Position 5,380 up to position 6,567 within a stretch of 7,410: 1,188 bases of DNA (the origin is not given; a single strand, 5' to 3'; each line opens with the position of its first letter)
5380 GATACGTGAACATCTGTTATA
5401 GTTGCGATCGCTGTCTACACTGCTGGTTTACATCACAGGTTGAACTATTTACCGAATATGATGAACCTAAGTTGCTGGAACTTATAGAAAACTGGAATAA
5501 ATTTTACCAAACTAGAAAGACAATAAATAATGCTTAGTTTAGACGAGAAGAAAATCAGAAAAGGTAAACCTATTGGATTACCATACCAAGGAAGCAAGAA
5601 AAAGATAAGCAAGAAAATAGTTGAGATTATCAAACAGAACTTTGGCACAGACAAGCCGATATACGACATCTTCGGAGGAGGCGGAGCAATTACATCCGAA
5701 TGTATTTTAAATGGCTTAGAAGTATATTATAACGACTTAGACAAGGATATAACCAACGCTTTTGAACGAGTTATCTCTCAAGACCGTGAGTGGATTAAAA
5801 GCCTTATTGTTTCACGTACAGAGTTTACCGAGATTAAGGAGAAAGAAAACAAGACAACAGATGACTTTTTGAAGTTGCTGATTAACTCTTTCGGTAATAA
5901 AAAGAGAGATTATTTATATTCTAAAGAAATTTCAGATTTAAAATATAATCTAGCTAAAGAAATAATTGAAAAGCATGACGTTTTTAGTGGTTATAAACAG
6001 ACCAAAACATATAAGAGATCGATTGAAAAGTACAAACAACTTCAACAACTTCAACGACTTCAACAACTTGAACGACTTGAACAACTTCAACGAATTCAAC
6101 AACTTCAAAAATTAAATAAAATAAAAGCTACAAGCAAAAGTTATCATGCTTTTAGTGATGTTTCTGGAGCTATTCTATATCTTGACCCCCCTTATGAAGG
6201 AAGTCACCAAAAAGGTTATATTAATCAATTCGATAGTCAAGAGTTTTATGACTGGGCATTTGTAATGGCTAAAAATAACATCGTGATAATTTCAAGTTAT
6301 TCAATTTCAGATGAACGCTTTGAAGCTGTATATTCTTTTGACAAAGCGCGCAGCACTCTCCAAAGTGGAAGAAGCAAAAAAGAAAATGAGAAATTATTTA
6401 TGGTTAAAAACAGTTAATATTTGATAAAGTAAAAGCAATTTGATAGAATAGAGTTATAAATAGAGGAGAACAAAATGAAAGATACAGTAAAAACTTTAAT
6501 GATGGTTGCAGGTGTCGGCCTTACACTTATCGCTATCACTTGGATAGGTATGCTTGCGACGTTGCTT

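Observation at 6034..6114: In-frame 9-bp tandem repeat (QxL)n in the variable region of an orphan Dam-class methyltransferase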

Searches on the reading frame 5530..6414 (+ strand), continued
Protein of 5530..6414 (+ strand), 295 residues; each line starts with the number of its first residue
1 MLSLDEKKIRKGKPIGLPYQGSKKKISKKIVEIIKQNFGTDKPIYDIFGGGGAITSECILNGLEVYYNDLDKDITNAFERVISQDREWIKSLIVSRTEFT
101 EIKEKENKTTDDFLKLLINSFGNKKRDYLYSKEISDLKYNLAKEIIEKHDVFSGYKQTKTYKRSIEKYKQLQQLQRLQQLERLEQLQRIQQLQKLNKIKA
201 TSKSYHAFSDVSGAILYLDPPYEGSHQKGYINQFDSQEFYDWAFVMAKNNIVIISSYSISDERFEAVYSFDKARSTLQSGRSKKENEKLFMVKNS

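Call 82: list_cluster_members(proteins=[P0297, P0348, P0278, P0354, P0321, P0309, P0273, P0343, P0299, P0265])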
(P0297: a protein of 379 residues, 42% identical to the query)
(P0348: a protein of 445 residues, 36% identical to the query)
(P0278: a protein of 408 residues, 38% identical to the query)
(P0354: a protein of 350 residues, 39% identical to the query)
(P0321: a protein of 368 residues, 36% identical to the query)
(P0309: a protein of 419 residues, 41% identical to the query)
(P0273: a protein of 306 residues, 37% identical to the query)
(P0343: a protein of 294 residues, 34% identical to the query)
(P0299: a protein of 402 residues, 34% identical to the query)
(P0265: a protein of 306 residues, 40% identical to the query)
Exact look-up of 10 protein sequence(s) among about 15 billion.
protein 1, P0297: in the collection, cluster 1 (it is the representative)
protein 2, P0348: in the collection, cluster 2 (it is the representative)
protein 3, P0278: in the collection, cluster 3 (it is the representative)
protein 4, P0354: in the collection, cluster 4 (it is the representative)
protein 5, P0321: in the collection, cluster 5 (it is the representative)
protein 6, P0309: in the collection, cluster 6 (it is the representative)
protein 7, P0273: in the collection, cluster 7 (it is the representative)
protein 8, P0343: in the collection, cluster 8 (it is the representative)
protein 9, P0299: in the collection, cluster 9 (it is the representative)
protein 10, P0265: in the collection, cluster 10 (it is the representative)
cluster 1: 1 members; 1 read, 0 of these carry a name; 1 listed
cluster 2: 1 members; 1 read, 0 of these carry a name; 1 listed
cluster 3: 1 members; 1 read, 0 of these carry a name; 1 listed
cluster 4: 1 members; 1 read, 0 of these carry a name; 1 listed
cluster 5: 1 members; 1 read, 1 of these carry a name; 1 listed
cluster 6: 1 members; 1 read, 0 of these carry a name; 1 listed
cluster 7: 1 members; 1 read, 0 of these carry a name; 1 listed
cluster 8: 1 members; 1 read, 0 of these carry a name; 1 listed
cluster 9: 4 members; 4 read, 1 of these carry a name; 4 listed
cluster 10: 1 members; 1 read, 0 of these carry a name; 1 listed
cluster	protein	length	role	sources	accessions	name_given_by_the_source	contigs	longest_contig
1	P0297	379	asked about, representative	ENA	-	-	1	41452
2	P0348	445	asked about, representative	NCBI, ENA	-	-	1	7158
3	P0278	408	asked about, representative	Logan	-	-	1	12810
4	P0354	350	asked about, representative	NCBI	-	-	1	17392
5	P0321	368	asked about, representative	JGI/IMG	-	hypothetical protein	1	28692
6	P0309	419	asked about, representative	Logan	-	-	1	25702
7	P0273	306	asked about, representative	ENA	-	-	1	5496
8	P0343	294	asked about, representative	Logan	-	-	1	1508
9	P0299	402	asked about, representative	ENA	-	-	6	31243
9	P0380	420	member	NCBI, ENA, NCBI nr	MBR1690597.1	MAG: DNA adenine methylase [Oscillibacter sp.] | DNA adenine methylase [Oscillibacter sp.]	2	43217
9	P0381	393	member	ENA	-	-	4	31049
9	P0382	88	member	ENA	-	-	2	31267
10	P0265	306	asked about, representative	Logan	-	-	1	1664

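Call 94: fold_search(model_id=the predicted structure, library=viral)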
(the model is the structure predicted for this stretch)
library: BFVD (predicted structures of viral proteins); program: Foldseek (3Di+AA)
matches with E <= 10: 325; with E <= 0.001: 21
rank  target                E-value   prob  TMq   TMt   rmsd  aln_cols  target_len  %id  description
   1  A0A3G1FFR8            9.0e-16  1.00  0.44  0.71   4.3       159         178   74  site-specific DNA-methyltransferase (adenine-specific) [Lactococcus phage 2R15S2]
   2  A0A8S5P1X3            1.0e-11  1.00  0.65  0.70   5.1       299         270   29  site-specific DNA-methyltransferase (adenine-specific) [Myoviridae sp. ctegP15]
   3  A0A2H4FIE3            1.2e-11  1.00  0.29  0.75   2.6        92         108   83  Methylase [Lactococcus phage 3R16S]
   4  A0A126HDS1            2.9e-11  1.00  0.33  0.51   4.6       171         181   50  Methylase [Lactococcus phage 936 group phage PhiS0139]
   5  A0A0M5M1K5            3.1e-09  1.00  0.59  0.55   4.8       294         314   19  RNA-directed RNA polymerase L [Enterococcus phage IME-EFm5]
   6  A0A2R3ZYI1            1.4e-08  1.00  0.60  0.53   8.2       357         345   17  (no name in the UniProt tables at hand)
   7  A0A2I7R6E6            2.1e-07  1.00  0.57  0.60   5.9       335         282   17  (no name in the UniProt tables at hand)
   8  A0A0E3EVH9            6.7e-07  1.00  0.54  0.54   6.7       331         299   16  site-specific DNA-methyltransferase (adenine-specific) [Synechococcus phage ACG-2014f]
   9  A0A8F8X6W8            2.9e-06  1.00  0.54  0.34   6.2       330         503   14  (no name in the UniProt tables at hand)
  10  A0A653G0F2            3.9e-06  1.00  0.55  0.61   6.4       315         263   15  (no name in the UniProt tables at hand)
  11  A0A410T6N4            5.5e-06  1.00  0.51  0.55   6.5       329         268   16  (no name in the UniProt tables at hand)
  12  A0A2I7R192            9.8e-06  1.00  0.53  0.51   6.8       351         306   14  (no name in the UniProt tables at hand)
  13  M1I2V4                1.3e-05  1.00  0.42  0.39  11.5       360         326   16  (no name in the UniProt tables at hand)
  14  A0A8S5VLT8            3.6e-05  1.00  0.49  0.48  12.4       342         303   12  (no name in the UniProt tables at hand)
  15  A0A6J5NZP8            4.5e-05  1.00  0.50  0.56   7.2       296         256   12  D12 class N6 adenine-specific DNA methyltransferase [uncultured Caudovirales phage]
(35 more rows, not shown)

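Call 95: get_annotated_region(hit=H78, flank=2500)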
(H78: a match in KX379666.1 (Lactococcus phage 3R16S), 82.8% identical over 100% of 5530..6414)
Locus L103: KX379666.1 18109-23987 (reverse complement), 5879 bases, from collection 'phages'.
description: Lactococcus phage 3R16S, complete genome.
organism: Lactococcus phage 3R16S (NCBI taxid 1874589)
taxonomy: Viruses; Duplodnaviria; Heunggongvirae; Uroviricota; Caudoviricetes; Skunavirus; Skunavirus sv3R16S
host: Lactococcus lactis; source: -; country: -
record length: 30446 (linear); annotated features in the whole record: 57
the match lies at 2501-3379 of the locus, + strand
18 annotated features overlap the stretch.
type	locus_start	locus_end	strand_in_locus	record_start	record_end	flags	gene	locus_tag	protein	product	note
CDS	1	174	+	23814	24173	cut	-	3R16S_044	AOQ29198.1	SSB protein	-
CDS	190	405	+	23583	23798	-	-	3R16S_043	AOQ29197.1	hypothetical protein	-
CDS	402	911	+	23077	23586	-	-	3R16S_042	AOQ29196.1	hypothetical protein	-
CDS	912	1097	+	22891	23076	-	-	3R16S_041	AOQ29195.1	hypothetical protein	-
CDS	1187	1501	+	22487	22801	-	-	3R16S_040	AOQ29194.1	hypothetical protein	-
CDS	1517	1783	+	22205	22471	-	-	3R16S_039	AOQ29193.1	hypothetical protein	-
CDS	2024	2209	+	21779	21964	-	-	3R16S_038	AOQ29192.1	hypothetical protein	-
CDS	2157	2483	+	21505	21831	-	-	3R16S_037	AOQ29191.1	methylase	-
CDS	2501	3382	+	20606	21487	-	-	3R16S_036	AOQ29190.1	methylase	-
CDS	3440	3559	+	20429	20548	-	-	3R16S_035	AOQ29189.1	hypothetical protein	-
CDS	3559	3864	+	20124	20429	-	-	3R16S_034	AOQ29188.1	SaV protein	-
CDS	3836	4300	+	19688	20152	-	-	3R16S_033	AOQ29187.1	hypothetical protein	-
CDS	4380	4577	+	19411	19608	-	-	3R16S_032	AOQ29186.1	hypothetical protein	-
CDS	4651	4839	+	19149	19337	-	-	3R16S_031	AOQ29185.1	hypothetical protein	-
CDS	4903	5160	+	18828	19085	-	-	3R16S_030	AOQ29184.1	hypothetical protein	-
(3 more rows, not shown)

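Call 96: get_annotated_region(hit=H88, flank=2500)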
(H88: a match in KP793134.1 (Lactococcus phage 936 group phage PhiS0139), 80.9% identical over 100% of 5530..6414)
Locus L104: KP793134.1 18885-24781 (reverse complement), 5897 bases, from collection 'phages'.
description: Lactococcus phage 936 group phage PhiS0139, complete genome.
organism: Lactococcus phage 936 group phage PhiS0139 (NCBI taxid 1636587)
taxonomy: Viruses; Duplodnaviria; Heunggongvirae; Uroviricota; Caudoviricetes; Skunavirus; Skunavirus S0139
host: Lactococcus lactis; source: -; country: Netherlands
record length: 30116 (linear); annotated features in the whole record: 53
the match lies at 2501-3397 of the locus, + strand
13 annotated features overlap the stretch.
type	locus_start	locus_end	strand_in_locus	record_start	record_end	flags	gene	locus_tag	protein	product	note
CDS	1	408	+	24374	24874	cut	-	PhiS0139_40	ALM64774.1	HNH endonuclease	-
CDS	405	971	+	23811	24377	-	-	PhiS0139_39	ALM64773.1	SAK protein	-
CDS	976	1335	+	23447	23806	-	-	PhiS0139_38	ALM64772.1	SSB protein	-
CDS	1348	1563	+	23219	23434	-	-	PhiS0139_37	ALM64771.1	hypothetical protein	-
CDS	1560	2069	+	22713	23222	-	-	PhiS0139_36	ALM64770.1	hypothetical protein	-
CDS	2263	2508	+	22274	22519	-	-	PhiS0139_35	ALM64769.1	hypothetical protein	-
CDS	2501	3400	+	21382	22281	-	-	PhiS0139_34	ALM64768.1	methylase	MTase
CDS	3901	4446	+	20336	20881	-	-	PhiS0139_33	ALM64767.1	hypothetical protein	-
CDS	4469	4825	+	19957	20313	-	-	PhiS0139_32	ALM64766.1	hypothetical protein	-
CDS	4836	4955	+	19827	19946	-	-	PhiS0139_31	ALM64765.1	hypothetical protein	-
CDS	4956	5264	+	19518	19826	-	-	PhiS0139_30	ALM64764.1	hypothetical protein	-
CDS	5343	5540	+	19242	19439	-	-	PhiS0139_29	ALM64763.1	hypothetical protein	-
CDS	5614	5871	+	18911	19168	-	-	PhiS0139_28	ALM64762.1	hypothetical protein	-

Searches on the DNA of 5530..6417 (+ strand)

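Call 6: search_dna_similar(query=window:5530-6417:+, collection=phages, mode=near, max_rows=60)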
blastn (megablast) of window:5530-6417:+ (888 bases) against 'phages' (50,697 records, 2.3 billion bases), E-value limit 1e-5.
Records with a match: 230; places in all: 255; records where one place covers at least 80% of the query: 217.
Best place of each record, by identity: >=99% 8; 95-99% 46; 90-95% 21; 80-90% 155.
By first word of the organism name: Lactococcus 229; Skunavirus 1.
By host as written in the record: Lactococcus lactis 159; Lactococcus lactis subsp. cremoris CA-49 27; Lactococcus lactis subsp. lactis bv. diacetylactis 13; - 10; Lactococcus lactis subsp. cremoris 5; Lactococcus sp. 936 5; Lactococcus lactis subsp. cremoris SMQ-746 2; Lactococcus lactis subsp. lactis biovar diacetylactis 2; and 5 more.
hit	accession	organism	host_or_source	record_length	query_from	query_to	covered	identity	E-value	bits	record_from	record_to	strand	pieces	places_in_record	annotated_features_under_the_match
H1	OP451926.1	Lactococcus phage GL4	Lactococcus lactis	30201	1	888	100%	99.7%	0e+0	1624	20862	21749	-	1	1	DNA methylase | hypothetical protein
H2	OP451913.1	Lactococcus phage BM1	Lactococcus lactis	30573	1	888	100%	99.5%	0e+0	1618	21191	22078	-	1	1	DNA methylase | hypothetical protein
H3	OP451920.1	Lactococcus phage BM22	Lactococcus lactis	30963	1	888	100%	99.5%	0e+0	1618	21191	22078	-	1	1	DNA methylase | hypothetical protein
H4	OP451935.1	Lactococcus phage JG6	Lactococcus lactis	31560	1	888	100%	99.5%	0e+0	1618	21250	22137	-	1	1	DNA methylase | hypothetical protein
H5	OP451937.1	Lactococcus phage JG8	Lactococcus lactis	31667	1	888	100%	99.5%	0e+0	1618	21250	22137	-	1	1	DNA methylase | hypothetical protein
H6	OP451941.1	Lactococcus phage JS5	Lactococcus lactis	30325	1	888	100%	99.5%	0e+0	1618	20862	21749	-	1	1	DNA methylase | hypothetical protein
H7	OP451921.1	Lactococcus phage CB30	Lactococcus lactis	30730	1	888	100%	99.4%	0e+0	1613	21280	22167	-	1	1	DNA methylase | hypothetical protein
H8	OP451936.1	Lactococcus phage JG7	Lactococcus lactis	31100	1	888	100%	99.4%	0e+0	1613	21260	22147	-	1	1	DNA methylase | hypothetical protein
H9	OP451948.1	Lactococcus phage RH13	Lactococcus lactis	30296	1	888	100%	99.0%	0e+0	1591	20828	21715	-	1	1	DNA methylase | hypothetical protein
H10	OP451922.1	Lactococcus phage DM7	Lactococcus lactis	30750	1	888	100%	98.6%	0e+0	1565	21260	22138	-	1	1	DNA methylase | hypothetical protein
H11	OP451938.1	Lactococcus phage JS2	Lactococcus lactis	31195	1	888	100%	98.6%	0e+0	1565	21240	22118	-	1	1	DNA methylase | hypothetical protein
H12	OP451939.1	Lactococcus phage JS3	Lactococcus lactis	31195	1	888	100%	98.6%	0e+0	1565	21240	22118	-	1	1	DNA methylase | hypothetical protein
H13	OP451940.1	Lactococcus phage JS4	Lactococcus lactis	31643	1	888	100%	98.6%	0e+0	1565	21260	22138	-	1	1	DNA methylase | hypothetical protein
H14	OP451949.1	Lactococcus phage RH14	Lactococcus lactis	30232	1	888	100%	98.6%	0e+0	1565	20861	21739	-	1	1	DNA methylase | hypothetical protein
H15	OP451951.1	Lactococcus phage RM9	Lactococcus lactis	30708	1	888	100%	98.6%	0e+0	1565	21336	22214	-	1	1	DNA methylase | hypothetical protein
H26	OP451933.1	Lactococcus phage JeB6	Lactococcus lactis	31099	1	888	100%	97.9%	0e+0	1531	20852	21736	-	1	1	DNA methylase | hypothetical protein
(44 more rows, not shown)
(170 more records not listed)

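Call 42: get_annotated_region(hit=H10, flank=200)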
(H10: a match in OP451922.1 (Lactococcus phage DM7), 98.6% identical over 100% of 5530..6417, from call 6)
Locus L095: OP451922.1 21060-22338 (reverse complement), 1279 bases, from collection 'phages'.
description: Lactococcus phage DM7, complete genome.
organism: Lactococcus phage DM7 (NCBI taxid 2980044)
taxonomy: Viruses
host: Lactococcus lactis; source: cheese plant; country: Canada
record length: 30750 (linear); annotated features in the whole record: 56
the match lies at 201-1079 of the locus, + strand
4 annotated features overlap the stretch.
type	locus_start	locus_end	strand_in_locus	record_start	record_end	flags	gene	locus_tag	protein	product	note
CDS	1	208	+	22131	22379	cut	-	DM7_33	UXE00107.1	hypothetical protein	-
CDS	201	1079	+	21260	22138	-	-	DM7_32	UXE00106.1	DNA methylase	-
CDS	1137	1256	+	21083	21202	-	-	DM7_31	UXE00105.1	putative membrane protein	-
CDS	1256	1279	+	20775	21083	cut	-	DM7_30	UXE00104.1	SaV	-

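Call 43: get_annotated_region(hit=H26, flank=200)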
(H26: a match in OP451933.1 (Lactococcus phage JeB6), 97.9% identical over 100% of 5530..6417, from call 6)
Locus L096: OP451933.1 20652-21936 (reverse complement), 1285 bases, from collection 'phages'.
description: Lactococcus phage JeB6, complete genome.
organism: Lactococcus phage JeB6 (NCBI taxid 2980062)
taxonomy: Viruses
host: Lactococcus lactis; source: cheese plant; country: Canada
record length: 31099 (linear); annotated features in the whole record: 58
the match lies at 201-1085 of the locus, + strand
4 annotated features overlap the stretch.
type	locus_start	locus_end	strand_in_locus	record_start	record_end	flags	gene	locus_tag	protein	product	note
CDS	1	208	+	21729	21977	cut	-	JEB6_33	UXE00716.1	hypothetical protein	-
CDS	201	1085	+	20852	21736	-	-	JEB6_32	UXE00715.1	DNA methylase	-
CDS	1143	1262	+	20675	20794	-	-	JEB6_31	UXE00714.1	putative membrane protein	-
CDS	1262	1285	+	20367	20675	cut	-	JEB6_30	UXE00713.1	SaV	-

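Call 44: get_annotated_region(hit=H1, flank=7000)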
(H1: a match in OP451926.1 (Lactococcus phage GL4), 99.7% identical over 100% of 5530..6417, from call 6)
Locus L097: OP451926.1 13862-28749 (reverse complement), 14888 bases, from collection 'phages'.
description: Lactococcus phage GL4, complete genome.
organism: Lactococcus phage GL4 (NCBI taxid 2980048)
taxonomy: Viruses
host: Lactococcus lactis; source: cheese plant; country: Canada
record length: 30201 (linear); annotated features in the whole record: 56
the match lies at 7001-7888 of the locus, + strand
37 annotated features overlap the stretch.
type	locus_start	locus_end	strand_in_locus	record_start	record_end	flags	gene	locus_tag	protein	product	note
CDS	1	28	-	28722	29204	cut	-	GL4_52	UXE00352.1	RuvC-like resolvase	-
CDS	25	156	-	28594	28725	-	-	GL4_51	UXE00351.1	hypothetical protein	-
CDS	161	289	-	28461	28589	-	-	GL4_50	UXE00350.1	hypothetical protein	-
CDS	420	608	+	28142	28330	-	-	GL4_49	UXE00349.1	hypothetical protein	-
CDS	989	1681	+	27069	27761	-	-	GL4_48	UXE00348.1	hypothetical protein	-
CDS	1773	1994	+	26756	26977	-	-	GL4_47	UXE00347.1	hypothetical protein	-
CDS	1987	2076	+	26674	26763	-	-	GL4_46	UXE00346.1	hypothetical protein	-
CDS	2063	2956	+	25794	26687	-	-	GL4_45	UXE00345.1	DNA polymerase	-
CDS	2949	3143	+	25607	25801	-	-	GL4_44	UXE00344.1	hypothetical protein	-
CDS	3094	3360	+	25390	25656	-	-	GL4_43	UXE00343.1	hypothetical protein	-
CDS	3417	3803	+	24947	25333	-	-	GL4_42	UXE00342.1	hypothetical protein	-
CDS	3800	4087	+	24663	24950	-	-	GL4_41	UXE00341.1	hypothetical protein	-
CDS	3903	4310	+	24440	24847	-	-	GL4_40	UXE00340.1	hypothetical protein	-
CDS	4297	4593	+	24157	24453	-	-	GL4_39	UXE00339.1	hypothetical protein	-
CDS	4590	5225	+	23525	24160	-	-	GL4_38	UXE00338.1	SaK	-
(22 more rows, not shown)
